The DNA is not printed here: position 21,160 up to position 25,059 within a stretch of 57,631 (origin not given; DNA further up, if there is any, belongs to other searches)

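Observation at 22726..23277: Complete histidine-phosphatase (PGAM-like) domain inserted in-frame inside isoleucyl-tRNA synthetase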

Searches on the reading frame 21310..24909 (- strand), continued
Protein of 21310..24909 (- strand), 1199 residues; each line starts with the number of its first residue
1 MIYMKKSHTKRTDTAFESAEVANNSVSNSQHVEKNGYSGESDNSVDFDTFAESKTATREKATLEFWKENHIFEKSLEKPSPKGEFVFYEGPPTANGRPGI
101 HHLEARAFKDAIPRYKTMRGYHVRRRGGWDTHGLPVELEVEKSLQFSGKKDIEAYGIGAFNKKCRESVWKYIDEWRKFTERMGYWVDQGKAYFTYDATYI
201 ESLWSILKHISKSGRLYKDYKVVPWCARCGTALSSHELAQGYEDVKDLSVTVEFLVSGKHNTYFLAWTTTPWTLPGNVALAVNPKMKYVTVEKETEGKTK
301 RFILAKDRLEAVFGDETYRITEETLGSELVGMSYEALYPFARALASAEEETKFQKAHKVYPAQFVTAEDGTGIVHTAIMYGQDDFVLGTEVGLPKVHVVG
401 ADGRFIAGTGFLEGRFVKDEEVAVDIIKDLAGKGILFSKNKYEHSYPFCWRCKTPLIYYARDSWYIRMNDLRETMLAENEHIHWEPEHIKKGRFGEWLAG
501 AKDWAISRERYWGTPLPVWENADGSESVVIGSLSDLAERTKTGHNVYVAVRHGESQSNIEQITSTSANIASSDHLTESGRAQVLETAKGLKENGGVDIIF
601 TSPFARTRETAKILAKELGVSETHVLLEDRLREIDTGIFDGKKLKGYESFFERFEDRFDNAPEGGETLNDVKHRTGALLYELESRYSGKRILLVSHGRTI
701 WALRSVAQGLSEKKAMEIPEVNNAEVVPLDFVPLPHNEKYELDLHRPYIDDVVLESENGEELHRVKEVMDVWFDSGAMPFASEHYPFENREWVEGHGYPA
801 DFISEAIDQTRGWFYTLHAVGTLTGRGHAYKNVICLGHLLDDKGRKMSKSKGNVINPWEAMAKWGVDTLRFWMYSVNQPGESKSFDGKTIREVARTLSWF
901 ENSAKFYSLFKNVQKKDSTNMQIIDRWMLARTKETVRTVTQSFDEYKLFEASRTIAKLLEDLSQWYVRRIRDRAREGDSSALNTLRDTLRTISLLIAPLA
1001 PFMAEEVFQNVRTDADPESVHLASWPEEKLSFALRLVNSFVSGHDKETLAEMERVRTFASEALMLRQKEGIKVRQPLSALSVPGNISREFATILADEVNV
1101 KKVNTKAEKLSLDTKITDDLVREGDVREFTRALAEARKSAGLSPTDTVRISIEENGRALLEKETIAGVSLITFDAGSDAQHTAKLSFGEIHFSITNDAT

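Call 7: search_solved_structures(query=window:21310-24909:-, max_evalue=1e-20, show_alignments=2)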
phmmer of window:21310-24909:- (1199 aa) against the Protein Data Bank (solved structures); distinct sequences matched with E-value up to 1e-20: 19.
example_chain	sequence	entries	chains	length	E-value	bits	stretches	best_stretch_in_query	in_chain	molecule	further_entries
8c8w_A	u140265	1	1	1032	1.3e-223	748.6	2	55-537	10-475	Isoleucine--tRNA ligase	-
8c8v_A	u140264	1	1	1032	2.3e-220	737.9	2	55-537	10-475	Isoleucine--tRNA ligase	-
8c8u_A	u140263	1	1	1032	2.4e-220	737.8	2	55-537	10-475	Isoleucine--tRNA ligase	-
8c9d_A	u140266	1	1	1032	7.1e-219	732.9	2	55-537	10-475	Isoleucine--tRNA ligase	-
1ile_A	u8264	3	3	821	6.6e-211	706.5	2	57-539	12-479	ISOLEUCYL-TRNA SYNTHETASE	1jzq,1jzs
6ldk_A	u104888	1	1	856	3.6e-172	578.2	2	40-539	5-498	Isoleucine--tRNA ligase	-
8wnd_A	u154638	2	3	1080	1.2e-171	576.5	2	58-540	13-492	isoleucine--tRNA ligase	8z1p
9wqs_A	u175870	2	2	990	7.3e-171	573.9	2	58-541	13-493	Isoleucine--tRNA ligase, cytoplasmic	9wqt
7d5c_A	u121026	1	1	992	7.4e-171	573.9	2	58-541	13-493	Isoleucine--tRNA ligase, cytoplasmic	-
9w01_B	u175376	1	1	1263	2.1e-163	549.2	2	58-539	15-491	Isoleucine--tRNA ligase, cytoplasmic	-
8c9f_A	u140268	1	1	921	2.5e-92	313.8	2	57-530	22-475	Isoleucine--tRNA ligase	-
8c9e_A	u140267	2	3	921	7.4e-90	305.6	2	57-530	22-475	Isoleucine--tRNA ligase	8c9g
1ffy_A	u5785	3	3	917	1.1e-80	275.3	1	58-527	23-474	ISOLEUCYL-TRNA SYNTHETASE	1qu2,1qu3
8wni_A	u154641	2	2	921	1.8e-65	224.8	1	53-519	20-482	Isoleucine--tRNA ligase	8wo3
8wnf_A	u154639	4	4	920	2e-65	224.7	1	53-519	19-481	Isoleucine--tRNA ligase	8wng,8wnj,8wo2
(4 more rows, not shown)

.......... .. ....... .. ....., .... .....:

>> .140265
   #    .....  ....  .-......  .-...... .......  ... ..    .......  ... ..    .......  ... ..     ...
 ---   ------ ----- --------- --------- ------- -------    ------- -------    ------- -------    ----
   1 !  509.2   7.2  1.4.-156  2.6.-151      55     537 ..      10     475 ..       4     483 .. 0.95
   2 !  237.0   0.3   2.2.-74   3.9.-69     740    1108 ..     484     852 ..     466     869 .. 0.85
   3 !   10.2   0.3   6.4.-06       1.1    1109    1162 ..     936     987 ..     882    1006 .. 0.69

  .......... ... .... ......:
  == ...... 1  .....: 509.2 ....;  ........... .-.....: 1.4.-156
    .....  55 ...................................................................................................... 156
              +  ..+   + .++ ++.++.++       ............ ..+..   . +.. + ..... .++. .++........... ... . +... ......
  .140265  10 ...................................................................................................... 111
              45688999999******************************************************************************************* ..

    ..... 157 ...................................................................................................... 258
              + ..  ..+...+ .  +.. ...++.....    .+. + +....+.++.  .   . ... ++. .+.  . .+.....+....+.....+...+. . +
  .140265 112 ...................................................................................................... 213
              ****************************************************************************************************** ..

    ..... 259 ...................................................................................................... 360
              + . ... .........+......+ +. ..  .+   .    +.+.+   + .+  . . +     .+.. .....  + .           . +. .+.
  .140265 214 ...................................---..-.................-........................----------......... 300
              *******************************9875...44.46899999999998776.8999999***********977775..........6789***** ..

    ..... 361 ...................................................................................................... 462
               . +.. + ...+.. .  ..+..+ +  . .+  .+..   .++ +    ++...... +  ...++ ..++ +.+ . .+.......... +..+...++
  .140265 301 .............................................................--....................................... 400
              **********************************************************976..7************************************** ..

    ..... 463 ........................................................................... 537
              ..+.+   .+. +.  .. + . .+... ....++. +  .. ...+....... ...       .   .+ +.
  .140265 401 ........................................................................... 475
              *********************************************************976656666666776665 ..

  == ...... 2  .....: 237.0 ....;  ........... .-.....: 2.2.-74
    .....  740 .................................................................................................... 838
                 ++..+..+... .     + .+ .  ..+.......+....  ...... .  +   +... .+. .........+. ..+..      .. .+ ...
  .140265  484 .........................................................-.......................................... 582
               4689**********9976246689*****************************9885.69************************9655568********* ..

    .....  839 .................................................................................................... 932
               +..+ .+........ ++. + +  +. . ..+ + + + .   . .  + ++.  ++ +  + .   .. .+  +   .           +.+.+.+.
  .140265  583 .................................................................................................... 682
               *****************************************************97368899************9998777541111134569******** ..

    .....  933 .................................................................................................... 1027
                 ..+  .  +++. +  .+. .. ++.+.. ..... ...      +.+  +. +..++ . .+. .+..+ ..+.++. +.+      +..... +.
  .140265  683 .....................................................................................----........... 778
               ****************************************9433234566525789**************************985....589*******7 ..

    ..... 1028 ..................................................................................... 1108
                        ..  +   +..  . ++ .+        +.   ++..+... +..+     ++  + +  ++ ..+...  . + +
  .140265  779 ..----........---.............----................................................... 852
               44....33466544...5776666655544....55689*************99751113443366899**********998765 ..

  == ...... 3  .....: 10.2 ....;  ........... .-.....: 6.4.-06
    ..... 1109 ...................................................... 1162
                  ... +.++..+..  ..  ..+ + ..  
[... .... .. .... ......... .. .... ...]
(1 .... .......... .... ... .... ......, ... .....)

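Call 28: predict_structure(alignment_id=A1)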
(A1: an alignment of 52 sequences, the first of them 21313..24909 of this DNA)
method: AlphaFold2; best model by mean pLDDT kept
length: 1199 residues; sequences in the alignment: 52
mean_pLDDT: 76.6   pTM: 0.58
mean pLDDT of the five models: 76.6, 76.4, 73.9, 71.5, 70.0
residues with pLDDT >= 90: 414; 70-90: 413; 50-70: 219; < 50: 153
segments of 3 or more residues with pLDDT < 50: 1-49, 89-96, 110-117, 129-136, 193-198, 234-237, 502-514, 773-793, 796-799, 805-810, 837-853
pLDDT, mean of each block of 10 residues (from residue 1): 24 25 24 26 37 85 90 76 56 47 51 43 56 49 60 54 62 72 67 48 62 64 62 50 72 93 92 92 94 85 93 87 94 94 86 92 82 81 75 84 86 89 92 91 70 66 67 86 73 71 38 57 79 79 92 94 88 93 93 92 96 95 95 94 92 91 94 95 93 96 94 90 94 88 74 85 75 46 41 49 47 68 72 55 44 62 87 70 69 92 93 78 93 91 77 93 92 87 95 90 93 91 74 52 81 92 86 77 91 90 90 83 86 87 83 89 84 87 88 80
secondary structure, 60 per line:
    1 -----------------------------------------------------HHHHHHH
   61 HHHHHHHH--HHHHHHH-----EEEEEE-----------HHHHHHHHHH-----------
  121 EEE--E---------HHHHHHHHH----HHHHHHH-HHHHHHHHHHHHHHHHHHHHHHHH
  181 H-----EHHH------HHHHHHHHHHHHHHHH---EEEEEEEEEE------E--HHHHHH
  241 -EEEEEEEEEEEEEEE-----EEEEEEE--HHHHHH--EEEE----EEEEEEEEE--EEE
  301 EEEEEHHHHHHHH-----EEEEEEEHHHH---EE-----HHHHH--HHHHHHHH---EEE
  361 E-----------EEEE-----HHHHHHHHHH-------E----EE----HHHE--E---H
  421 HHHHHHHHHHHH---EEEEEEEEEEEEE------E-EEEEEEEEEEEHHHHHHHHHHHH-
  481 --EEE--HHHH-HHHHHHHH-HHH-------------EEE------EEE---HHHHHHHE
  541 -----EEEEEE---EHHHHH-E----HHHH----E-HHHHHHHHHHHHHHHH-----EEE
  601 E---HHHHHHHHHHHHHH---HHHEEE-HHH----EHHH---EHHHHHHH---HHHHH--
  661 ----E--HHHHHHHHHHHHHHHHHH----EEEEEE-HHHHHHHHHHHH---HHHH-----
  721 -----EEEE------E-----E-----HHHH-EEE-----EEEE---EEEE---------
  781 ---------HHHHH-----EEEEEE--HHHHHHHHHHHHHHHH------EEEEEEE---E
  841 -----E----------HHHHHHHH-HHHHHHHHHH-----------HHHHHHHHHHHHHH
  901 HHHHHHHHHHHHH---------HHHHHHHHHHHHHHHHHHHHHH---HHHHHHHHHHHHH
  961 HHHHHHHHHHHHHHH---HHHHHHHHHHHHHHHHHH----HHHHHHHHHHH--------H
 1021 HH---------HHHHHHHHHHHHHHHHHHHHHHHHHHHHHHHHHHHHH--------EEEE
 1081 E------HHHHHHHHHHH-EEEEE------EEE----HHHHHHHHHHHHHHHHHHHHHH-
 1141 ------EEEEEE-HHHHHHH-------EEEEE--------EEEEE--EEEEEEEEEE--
elements in order (helices of 4 or more, strands of 3 or more residues): H54-68 H71-77 E83-88 H100-109 E121-123 H136-144 H149-155 H157-181 H197-212 E216-225 H235-240 E242-256 E262-268 H271-276 E279-282 E287-295 E298-305 H306-313 E319-325 H326-329 H340-344 H347-354 E358-361 E373-376 H382-391 H420-432 E436-448 E457-467 H468-479 E483-485 H488-491 H493-500 E518-520 E527-529 H533-539 E546-551 H556-560 H567-570 H577-592 E598-601 H605-618 E625-627 H644-650 H654-658 H668-685 E690-695 H697-708 H712-715 E726-729 H748-751 E753-755 E761-764 E768-771 H790-794 E800-805 H808-823 E830-836 H857-864 H866-875 H887-913 H923-944 H948-975 H979-996 H1001-1011 H1032-1068 E1077-1081 H1088-1098 E1100-1104 E1111-1113 H1118-1139 E1147-1152 H1154-1160 E1168-1172 E1181-1185 E1188-1197

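Call 74: fold_search(model_id=the predicted structure, library=pdb)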
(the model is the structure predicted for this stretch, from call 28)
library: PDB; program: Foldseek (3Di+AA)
matches with E <= 10: 777; with E <= 0.001: 479
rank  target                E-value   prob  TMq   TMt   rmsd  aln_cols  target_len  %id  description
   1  8c8v                  1.5e-69  1.00  0.45  0.51  22.1      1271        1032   31  Priestia megaterium mupirocin-resistant isoleucyl-tRNA synthetase 2 with a fully-resolved C-terminal tRNA-binding domain (released 2023-08-16)
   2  8c8w                  1.8e-69  1.00  0.45  0.51  22.1      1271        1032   31  Priestia megaterium mupirocin hyper-resistant HIGH motif mutant of type 2 isoleucyl-tRNA synthetase complexed with an is (released 2023-08-16)
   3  8c9d                  2.1e-68  1.00  0.45  0.51  22.1      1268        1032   31  Priestia megaterium W130Q mutant of type 2 isoleucyl-tRNA synthetase complexed with an isoleucyl-adenylate analogue (released 2023-08-16)
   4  8c8u                  4.2e-68  1.00  0.44  0.50  21.8      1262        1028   32  Priestia megaterium mupirocin-resistant isoleucyl-tRNA synthetase 2 complexed with mupirocin (released 2023-08-23)
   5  7d5c                  6.3e-57  1.00  0.41  0.53  22.1      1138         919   29  IleRS in complex with a tRNA site inhibitor (released 2021-02-24)
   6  1ile                  6.3e-57  1.00  0.34  0.49  21.8      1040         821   34  ISOLEUCYL-TRNA SYNTHETASE (released 1999-04-13)
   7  9wqt                  9.8e-57  1.00  0.41  0.53  21.9      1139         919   29  Crystal structure of Saccharomyces cerevisiae isoleucyl-tRNA synthetase in complex with reveromycin A and isoleucine (released 2026-04-08)
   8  8wnd_A                2.6e-56  1.00  0.44  0.49  20.9      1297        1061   26  Crystal structure of Saccharomyces cerevisiae isoleucyl-tRNA synthetase in complex with tRNA(Ile) and isoleucine (released 2024-10-09)
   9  8z1p_A                4.8e-56  1.00  0.43  0.48  21.8      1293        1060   27  Crystal structure of Saccharomyces cerevisiae isoleucyl-tRNA synthetase in complex with a mimic tRNA(Met) and isoleuci (released 2024-12-18)
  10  9wqs                  1.1e-54  1.00  0.41  0.53  21.9      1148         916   29  Crystal structure of Saccharomyces cerevisiae isoleucyl-tRNA synthetase in complex with reveromycin A and isoleucine (released 2026-04-08)
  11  6ldk                  7.3e-53  1.00  0.35  0.50  21.9      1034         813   28  Isoleucyl-tRNA synthetase from Candida albicans complexed with a isoleucyl-adenylate (released 2020-11-04)
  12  8wnd_B                2.2e-52  1.00  0.42  0.52  21.1      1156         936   28  Crystal structure of Saccharomyces cerevisiae isoleucyl-tRNA synthetase in complex with tRNA(Ile) and isoleucine (released 2024-10-09)
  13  8c9f                  2.2e-43  1.00  0.38  0.48  24.4      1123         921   22  Priestia megaterium inactive HIGH motif mutant of type1 isoleucyl-tRNA synthetase complexed with an isoleucyl-adenylate  (released 2023-08-16)
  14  8c9e                  2.9e-41  1.00  0.37  0.47  24.6      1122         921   21  Priestia megaterium mupirocin-sensitive isoleucyl-tRNA synthetase 1 complexed with an isoleucyl-adenylate analogue (released 2023-08-16)
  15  8wnf                  1.5e-37  1.00  0.37  0.47  24.5      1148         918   20  Crystal structure of H. pylori isoleucyl-tRNA synthetase (HpIleRS) in apo form (released 2024-02-14)
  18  1qu2_A                3.8e-35  1.00  0.37  0.46  24.3      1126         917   21  INSIGHTS INTO EDITING FROM AN ILE-TRNA SYNTHETASE STRUCTURE WITH TRNA(ILE) AND MUPIROCIN (released 1999-08-31)
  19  1qu3_A                2.5e-33  1.00  0.38  0.49  24.3      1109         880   21  INSIGHTS INTO EDITING FROM AN ILE-TRNA SYNTHETASE STRUCTURE WITH TRNA(ILE) AND MUPIROCIN (released 1999-08-31)
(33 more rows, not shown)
